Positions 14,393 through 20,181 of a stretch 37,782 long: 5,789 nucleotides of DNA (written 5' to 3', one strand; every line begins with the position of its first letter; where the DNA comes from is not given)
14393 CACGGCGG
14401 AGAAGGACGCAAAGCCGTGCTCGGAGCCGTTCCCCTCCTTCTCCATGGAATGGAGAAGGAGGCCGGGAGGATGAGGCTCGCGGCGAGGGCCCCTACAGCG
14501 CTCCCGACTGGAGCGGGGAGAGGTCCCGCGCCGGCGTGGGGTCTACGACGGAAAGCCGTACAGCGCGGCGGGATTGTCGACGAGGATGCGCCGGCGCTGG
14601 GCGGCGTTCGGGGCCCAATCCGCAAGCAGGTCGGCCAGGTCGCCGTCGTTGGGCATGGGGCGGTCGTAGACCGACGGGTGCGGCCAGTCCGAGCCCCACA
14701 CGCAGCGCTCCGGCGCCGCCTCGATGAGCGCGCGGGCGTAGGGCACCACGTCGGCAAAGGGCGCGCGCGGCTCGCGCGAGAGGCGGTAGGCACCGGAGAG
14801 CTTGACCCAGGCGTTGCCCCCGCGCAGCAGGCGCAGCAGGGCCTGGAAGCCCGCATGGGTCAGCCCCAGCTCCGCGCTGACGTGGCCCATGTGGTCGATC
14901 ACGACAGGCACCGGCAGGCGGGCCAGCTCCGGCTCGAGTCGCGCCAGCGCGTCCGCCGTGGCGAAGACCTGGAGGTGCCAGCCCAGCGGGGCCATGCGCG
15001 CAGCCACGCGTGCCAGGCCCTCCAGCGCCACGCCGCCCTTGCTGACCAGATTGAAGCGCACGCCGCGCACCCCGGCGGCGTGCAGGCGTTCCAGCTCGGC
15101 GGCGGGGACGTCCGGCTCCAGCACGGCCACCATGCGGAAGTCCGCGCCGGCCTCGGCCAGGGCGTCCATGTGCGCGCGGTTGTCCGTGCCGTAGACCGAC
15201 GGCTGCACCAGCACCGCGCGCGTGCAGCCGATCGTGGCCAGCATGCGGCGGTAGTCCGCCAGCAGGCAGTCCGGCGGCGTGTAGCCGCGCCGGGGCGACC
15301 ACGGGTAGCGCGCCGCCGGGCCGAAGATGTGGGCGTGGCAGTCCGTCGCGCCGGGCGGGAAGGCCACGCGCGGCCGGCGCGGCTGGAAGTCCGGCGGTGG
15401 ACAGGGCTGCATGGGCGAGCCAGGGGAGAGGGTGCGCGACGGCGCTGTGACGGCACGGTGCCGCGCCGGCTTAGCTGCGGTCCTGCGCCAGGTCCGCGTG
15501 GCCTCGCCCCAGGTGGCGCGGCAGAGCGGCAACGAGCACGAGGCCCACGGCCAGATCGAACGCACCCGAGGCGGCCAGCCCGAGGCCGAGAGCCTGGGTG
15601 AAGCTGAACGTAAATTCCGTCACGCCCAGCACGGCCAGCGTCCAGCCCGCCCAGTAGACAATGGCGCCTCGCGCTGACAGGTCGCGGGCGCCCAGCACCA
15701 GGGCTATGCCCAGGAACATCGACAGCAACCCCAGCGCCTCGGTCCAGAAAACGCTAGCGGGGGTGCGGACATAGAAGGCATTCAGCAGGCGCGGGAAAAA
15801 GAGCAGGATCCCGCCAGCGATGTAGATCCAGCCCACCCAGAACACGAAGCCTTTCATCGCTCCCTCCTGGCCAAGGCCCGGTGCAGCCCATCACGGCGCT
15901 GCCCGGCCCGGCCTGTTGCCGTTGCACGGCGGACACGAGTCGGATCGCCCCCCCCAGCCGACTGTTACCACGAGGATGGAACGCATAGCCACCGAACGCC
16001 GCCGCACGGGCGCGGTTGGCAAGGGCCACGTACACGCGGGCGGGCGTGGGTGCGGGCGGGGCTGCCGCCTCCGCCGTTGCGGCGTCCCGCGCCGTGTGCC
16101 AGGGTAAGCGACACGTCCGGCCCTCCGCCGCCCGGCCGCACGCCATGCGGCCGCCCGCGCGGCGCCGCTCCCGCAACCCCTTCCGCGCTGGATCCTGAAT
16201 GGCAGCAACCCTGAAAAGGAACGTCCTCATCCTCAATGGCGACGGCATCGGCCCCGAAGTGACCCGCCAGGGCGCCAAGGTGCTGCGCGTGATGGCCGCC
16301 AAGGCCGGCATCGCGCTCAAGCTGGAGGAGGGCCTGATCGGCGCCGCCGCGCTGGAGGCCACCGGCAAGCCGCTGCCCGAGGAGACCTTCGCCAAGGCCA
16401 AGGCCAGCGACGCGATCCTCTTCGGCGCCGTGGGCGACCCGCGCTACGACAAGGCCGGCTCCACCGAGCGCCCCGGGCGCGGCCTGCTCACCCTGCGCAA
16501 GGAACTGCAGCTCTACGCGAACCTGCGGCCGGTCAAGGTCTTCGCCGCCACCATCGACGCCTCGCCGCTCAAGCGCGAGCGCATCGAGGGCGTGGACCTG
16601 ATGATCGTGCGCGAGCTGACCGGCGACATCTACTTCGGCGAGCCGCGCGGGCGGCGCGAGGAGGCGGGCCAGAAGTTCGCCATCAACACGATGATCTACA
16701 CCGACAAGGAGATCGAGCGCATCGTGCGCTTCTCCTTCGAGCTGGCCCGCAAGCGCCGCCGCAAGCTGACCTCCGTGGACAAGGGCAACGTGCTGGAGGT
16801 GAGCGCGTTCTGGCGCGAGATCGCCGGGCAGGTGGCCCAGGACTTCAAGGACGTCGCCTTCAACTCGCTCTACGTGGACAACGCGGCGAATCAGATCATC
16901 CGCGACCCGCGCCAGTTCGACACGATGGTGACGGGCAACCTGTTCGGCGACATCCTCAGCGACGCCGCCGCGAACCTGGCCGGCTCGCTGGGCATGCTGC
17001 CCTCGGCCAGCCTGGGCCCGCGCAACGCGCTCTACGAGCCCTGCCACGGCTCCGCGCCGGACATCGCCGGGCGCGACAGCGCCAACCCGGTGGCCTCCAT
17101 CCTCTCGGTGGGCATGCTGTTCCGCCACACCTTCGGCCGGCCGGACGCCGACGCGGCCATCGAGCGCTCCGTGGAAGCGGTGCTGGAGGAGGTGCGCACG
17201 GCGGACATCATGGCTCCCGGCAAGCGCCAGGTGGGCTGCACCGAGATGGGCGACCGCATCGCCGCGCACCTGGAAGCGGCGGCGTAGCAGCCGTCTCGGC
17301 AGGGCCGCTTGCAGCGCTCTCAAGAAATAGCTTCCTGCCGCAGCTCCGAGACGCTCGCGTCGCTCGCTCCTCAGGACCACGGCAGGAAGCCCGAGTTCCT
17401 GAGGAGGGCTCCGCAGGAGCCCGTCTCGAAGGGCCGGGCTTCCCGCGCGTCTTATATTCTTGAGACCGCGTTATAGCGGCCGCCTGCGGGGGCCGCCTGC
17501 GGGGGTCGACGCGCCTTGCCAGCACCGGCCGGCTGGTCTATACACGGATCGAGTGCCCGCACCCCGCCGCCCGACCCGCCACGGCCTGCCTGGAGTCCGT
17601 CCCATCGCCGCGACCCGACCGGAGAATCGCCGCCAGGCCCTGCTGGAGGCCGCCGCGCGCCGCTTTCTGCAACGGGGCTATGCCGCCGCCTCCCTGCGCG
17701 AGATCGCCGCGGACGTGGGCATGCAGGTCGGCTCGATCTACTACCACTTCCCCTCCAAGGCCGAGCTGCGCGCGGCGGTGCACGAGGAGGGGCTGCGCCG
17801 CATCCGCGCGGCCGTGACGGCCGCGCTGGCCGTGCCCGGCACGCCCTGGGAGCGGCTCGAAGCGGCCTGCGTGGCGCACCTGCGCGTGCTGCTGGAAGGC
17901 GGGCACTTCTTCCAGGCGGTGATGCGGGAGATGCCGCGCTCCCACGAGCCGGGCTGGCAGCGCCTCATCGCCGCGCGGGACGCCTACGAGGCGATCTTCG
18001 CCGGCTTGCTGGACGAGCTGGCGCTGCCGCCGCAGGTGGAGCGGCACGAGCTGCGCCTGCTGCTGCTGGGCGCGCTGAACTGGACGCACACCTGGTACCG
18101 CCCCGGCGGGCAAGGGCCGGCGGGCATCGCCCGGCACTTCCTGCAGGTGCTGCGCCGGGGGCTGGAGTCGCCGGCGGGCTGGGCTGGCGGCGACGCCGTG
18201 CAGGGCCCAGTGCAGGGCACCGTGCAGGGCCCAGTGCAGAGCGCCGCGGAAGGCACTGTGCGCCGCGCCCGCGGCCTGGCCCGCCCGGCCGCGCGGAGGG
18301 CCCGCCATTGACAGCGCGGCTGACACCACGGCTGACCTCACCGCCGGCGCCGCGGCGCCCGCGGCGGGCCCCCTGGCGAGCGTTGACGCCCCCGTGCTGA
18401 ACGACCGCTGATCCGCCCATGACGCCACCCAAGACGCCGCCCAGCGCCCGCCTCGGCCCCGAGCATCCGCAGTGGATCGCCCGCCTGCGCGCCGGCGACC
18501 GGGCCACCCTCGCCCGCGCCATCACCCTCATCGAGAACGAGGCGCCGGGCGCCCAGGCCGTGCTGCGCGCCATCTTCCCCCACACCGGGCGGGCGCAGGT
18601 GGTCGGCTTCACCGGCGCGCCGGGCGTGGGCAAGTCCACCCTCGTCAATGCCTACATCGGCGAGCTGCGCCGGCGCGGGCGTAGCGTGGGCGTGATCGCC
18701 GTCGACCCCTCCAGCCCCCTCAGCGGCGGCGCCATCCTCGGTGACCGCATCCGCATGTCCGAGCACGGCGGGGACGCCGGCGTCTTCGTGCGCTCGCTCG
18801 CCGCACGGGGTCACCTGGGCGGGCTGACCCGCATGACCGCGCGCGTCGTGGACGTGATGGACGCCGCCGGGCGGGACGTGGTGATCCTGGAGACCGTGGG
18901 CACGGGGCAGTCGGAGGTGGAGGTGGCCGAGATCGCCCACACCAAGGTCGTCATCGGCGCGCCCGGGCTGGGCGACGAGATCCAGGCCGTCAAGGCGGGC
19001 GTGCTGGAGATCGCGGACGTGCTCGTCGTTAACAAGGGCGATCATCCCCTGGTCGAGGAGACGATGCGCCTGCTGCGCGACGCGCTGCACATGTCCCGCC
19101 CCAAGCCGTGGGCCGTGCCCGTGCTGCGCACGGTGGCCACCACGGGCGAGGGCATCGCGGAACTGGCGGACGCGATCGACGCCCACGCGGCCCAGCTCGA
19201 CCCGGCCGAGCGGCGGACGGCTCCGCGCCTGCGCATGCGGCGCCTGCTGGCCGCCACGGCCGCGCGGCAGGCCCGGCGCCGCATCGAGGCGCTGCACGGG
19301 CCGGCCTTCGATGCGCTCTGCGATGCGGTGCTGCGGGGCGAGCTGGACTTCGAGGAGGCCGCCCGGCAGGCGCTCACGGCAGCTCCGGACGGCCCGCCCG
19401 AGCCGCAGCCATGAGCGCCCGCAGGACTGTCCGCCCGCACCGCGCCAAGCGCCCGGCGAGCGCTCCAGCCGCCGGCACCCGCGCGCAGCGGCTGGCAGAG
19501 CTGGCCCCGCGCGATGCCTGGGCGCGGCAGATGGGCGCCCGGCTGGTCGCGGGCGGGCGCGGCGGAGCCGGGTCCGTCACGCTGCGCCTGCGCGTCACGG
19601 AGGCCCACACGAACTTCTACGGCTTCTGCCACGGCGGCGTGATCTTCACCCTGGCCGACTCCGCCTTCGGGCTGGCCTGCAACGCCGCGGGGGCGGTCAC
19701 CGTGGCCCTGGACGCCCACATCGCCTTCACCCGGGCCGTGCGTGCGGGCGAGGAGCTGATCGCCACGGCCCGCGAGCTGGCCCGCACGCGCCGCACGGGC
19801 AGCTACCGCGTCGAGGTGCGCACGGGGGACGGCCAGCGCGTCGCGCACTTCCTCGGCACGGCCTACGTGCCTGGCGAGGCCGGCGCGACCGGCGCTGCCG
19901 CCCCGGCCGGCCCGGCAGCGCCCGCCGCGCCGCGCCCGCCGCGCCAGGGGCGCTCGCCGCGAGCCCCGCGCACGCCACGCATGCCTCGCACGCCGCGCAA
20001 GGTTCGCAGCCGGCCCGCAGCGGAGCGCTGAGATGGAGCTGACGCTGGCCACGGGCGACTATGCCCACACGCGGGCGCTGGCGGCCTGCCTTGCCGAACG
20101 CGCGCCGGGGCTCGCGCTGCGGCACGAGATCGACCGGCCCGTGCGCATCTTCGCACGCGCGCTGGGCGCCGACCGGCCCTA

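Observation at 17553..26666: TetR-linked B12 acyl-CoA mutase locus whose catalytic subunit is non-canonical at the substrate-specificity motifs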

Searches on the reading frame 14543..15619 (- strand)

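Call 65: search_protein_families(library=pfam, proteins=[window:14543-15619:-], max_evalue=0.00001)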
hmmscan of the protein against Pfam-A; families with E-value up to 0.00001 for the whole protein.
window:14543-15619:- (358 aa): 1 family
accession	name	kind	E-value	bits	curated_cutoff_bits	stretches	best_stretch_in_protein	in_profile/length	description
PF04909.20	Amidohydro_2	-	4.1e-55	188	26.4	1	93-356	2-289/289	Amidohydrolase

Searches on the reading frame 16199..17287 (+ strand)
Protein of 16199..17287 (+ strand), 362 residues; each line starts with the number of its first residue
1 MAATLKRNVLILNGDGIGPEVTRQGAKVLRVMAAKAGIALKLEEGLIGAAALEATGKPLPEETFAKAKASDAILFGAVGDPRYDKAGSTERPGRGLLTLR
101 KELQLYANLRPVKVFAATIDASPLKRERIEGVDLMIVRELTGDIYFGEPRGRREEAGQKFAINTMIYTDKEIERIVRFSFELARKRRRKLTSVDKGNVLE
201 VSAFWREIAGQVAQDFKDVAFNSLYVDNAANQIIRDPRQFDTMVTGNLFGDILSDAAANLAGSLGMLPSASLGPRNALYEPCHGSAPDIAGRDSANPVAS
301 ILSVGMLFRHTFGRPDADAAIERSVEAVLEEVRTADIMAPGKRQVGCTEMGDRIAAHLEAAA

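Call 65: search_protein_families(library=pfam, proteins=[window:16199-17287:+], max_evalue=0.00001)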
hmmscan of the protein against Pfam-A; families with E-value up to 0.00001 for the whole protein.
window:16199-17287:+ (362 aa): 1 family
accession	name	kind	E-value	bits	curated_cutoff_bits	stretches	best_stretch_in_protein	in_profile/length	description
PF00180.25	Iso_dh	-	1.1e-126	423.2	27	1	9-354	2-348/348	Isocitrate/isopropylmalate dehydrogenase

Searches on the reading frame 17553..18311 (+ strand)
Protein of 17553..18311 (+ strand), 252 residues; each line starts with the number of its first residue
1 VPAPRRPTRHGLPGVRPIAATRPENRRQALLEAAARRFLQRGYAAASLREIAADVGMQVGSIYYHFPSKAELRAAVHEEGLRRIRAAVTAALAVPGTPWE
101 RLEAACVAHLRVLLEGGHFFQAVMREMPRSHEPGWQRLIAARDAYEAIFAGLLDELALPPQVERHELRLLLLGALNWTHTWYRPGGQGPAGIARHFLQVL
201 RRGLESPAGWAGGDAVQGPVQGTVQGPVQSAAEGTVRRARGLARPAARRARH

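Call 7: search_protein_families(library=pfam, proteins=[window:17553-18311:+], max_evalue=0.001)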
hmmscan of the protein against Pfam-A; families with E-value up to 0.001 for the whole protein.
window:17553-18311:+ (252 aa): 2 families
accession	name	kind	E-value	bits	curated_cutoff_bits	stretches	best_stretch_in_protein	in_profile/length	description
PF17932.6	TetR_C_24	-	3.4e-18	66.4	26.4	1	96-204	2-114/114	Tetracyclin repressor-like, C-terminal domain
PF00440.29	TetR_N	-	7.8e-16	58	24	1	30-76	1-47/47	Bacterial regulatory proteins, tetR family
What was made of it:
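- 17553..18311 (+): TetR-family repressor (TetR_N + TetR_C_24). It resembles acyl-CoA-sensing TetRs. The start codon is uncertain (GTG at 17553). Pfam (call 7).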

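Call 8: search_protein_families(library=ncbifam, proteins=[window:17553-18311:+], max_evalue=0.001)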
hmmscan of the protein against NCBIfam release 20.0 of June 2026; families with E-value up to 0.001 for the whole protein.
window:17553-18311:+ (252 aa): 20 families
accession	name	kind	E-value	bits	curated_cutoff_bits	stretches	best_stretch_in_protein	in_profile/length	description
NF041196.1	ScbR_bind_reg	equivalog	8.5e-18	65.2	150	1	22-124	3-104/191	ScbR family autoregulator-binding transcription factor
NF053731.1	TransRegFasRMycb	equivalog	3.4e-13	49.9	330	1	24-155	10-138/199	HTH-type transcriptional activator FasR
NF050111.1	TransRegSACE7040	equivalog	4e-10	39.9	250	1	25-170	1-144/186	SACE_7040 family transcriptional regulator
TIGR03384.1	betaine_BetI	equivalog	4.5e-10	39.5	201.3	1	24-108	7-91/189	choline-binding transcriptional repressor BetI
NF051852.1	efflux_TF_MtrR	exception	8.4e-10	38.8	280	1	26-106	11-92/205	multidrug efflux system transcriptional repressor MtrR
NF007949.0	PRK10668.1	equivalog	8.6e-10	38.5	271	1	24-79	10-65/216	multidrug efflux transporter transcriptional repressor AcrR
NF011572.0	PRK14996.1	equivalog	6.5e-09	35.9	144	1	24-86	7-69/192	TetR family transcriptional regulator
NF007430.0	PRK09975.1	equivalog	5.3e-08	32.3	274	1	26-79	12-65/220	acrEF/envCD operon transcriptional regulator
NF053516.1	TranRepPrsAVib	equivalog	1.7e-07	31.2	300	1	25-91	6-72/208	TetR family transcriptional repressor PsrA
NF033703.1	transcr_KstR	equivalog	1.1e-06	28.4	280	1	24-105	6-87/185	cholesterol catabolism transcriptional regulator KstR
NF001978.0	PRK00767.1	equivalog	1.2e-06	28.4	118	1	25-105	9-90/197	transcriptional regulator BetI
NF008402.0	PRK11202.1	equivalog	1.9e-06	27.7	151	1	19-81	5-69/211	HTH-type transcriptional repressor FabR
NF037937.1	septum_RefZ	equivalog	2.1e-06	27.8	180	1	27-71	1-45/195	forespore capture DNA-binding protein RefZ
NF000040.3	Tn10_TetC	equivalog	6.3e-06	26.5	425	1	27-116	15-103/197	tetracyline resistance-associated transcriptional repressor TetC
NF053878.1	FATransRegFadRBac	equivalog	1.2e-05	25.2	200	1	27-118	5-96/190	fatty acid metabolism transcriptional regulator FadR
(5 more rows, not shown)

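Call 97: search_solved_structures(query=window:17553-18311:+, max_evalue=0.000001)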
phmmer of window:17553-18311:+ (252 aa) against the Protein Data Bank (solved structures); distinct sequences matched with E-value up to 0.000001: 37.
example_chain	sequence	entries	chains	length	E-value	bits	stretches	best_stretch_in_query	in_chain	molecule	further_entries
4mxm_A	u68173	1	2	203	5.4e-22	81.9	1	20-187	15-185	Transcriptional regulator I2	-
4mo7_A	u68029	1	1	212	6.1e-22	81.7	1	20-187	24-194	Transcriptional regulator I2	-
8svd_A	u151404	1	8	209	1.2e-19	74.2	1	27-184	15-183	DarR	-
8sua_A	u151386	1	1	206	1.3e-19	74.1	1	27-184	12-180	DarR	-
8t5y_A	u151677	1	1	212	3.9e-19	72.5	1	19-183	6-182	DarR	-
8suk_A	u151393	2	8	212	7.3e-19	71.6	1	19-183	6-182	DarR | TetR/AcrR family transcriptional regulator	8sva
3vpr_A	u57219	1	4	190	1.9e-16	63.8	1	27-206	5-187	Transcriptional regulator, TetR family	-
8sv6_A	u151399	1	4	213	8.4e-16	61.6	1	28-128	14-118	Fatty acid metabolism regulator protein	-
3dcf_A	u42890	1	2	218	2e-14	57.1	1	24-207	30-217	transcriptional regulator of the TetR/AcrR family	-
6srn_A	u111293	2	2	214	2.6e-12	50.2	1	22-104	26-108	TetR family transcriptional regulator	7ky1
5k7f_A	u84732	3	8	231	1e-10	44.9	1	25-187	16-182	Transcriptional regulator, TetR family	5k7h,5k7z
2hyt_A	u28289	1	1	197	3.8e-10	43.1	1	23-204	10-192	TetR-family transcriptional regulator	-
4w1u_A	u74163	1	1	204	1.2e-09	41.5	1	21-204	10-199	HTH-type transcriptional repressor KstR2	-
2iai_A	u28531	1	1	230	1.2e-09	41.5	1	22-190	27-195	Putative transcriptional regulator SCO3833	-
4w97_A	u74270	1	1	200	2.1e-09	40.7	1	22-204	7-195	HTH-type transcriptional repressor KstR2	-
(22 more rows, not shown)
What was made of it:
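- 17553..18311 (+): Best PDB matches include Thermus 3vpr and FadR 8sv6 (call 97).
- Closest known: Thermus thermophilus PaaR. Different: The best solved matches are other TetRs: 4mxm, DarR, 3vpr (call 97).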

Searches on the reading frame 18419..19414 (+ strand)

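Call 7: search_protein_families(library=pfam, proteins=[window:18419-19414:+], max_evalue=0.001)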
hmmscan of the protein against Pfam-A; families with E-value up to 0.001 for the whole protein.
window:18419-19414:+ (331 aa): 6 families
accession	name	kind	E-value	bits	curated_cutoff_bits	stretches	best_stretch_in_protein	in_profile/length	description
PF03308.22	MeaB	-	8.1e-91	304.2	23.1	1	31-271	1-249/273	Methylmalonyl Co-A mutase-associated GTPase MeaB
PF03193.22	RsgA_GTPase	-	2.1e-05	24.9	30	0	59-86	106-133/174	RsgA GTPase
PF02492.25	cobW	-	4.7e-05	23.5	20.7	0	61-224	2-170/180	CobW/HypB/UreG, nucleotide-binding domain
PF13401.12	AAA_22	-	0.00026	21.8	27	1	59-151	5-83/130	AAA domain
PF01926.29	MMR_HSR1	-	0.00048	20.7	21.9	0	62-82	2-22/113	50S ribosome-binding GTPase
PF03266.21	NTPase_1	-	0.00086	19.6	23.9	0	63-93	3-33/168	NTPase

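Call 8: search_protein_families(library=ncbifam, proteins=[window:18419-19414:+], max_evalue=0.001)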
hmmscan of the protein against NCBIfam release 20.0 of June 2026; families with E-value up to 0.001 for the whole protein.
window:18419-19414:+ (331 aa): 9 families
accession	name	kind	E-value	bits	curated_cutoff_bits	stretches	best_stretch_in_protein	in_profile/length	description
TIGR00750.1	lao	equivalog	2.4e-96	322.4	240.75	1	26-318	1-298/300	methylmalonyl Co-A mutase-associated GTPase MeaB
NF006958.0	PRK09435.1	equivalog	8.3e-72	242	329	1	18-318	12-324/333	methylmalonyl Co-A mutase-associated GTPase MeaB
NF045497.1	IsobCoAmut_IcmF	equivalog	8.5e-34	116.5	1500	1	20-242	146-378/1076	fused isobutyryl-CoA mutase/GTPase IcmF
TIGR00073.1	hypB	equivalog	4.9e-07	29.4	121.2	1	59-256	30-213/217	hydrogenase nickel incorporation protein HypB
TIGR03594.1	GTPase_EngA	equivalog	5e-06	25.8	306.7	0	61-84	177-200/432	ribosome biogenesis GTPase Der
NF006746.0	PRK09270.1-5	subfamily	0.00011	21.3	250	1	56-96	18-58/210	nucleoside/nucleotide kinase family protein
NF041417.1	ArsA_halo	exception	0.00017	20.4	800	0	47-110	322-382/617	arsenical pump-driving ATPase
NF008955.0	PRK12297.1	equivalog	0.0004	19.4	406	0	184-267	262-338/429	GTPase ObgE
NF000908.1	PRK00089.1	equivalog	0.00049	19.5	237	0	58-82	2-26/291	GTPase Era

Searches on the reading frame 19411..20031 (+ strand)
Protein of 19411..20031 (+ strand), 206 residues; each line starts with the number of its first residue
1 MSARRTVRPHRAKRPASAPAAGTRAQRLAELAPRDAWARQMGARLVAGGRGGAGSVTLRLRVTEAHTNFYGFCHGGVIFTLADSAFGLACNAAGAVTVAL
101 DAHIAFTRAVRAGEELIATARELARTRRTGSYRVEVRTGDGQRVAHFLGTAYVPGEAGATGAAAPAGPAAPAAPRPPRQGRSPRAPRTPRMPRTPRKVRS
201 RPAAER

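Call 7: search_protein_families(library=pfam, proteins=[window:19411-20031:+], max_evalue=0.001)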
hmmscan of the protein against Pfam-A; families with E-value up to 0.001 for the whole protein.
window:19411-20031:+ (206 aa): 1 family
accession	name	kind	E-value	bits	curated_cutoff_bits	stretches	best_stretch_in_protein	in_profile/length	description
PF03061.28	4HBT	-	3.7e-15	56.4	20.6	1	70-144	1-78/79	Thioesterase superfamily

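Call 8: search_protein_families(library=ncbifam, proteins=[window:19411-20031:+], max_evalue=0.001)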
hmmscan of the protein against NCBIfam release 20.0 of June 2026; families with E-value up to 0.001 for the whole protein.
window:19411-20031:+ (206 aa): 4 families
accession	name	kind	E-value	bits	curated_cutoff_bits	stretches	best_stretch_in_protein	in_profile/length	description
TIGR02286.1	PaaD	equivalog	6e-30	103.8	118.9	1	52-152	12-112/114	hydroxyphenylacetyl-CoA thioesterase PaaI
TIGR00369.1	unchar_dom_1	domain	2.9e-21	75.7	36.6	1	53-152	15-116/117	hotdog fold thioesterase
NF047425.1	MenI_Listeria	exception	2.4e-05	24.1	185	1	54-142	17-107/122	1,4-dihydroxy-2-naphthoyl-CoA hydrolase MenI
NF003359.0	PRK04424.1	equivalog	0.00074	19.2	183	1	71-143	104-172/190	transcription factor FapR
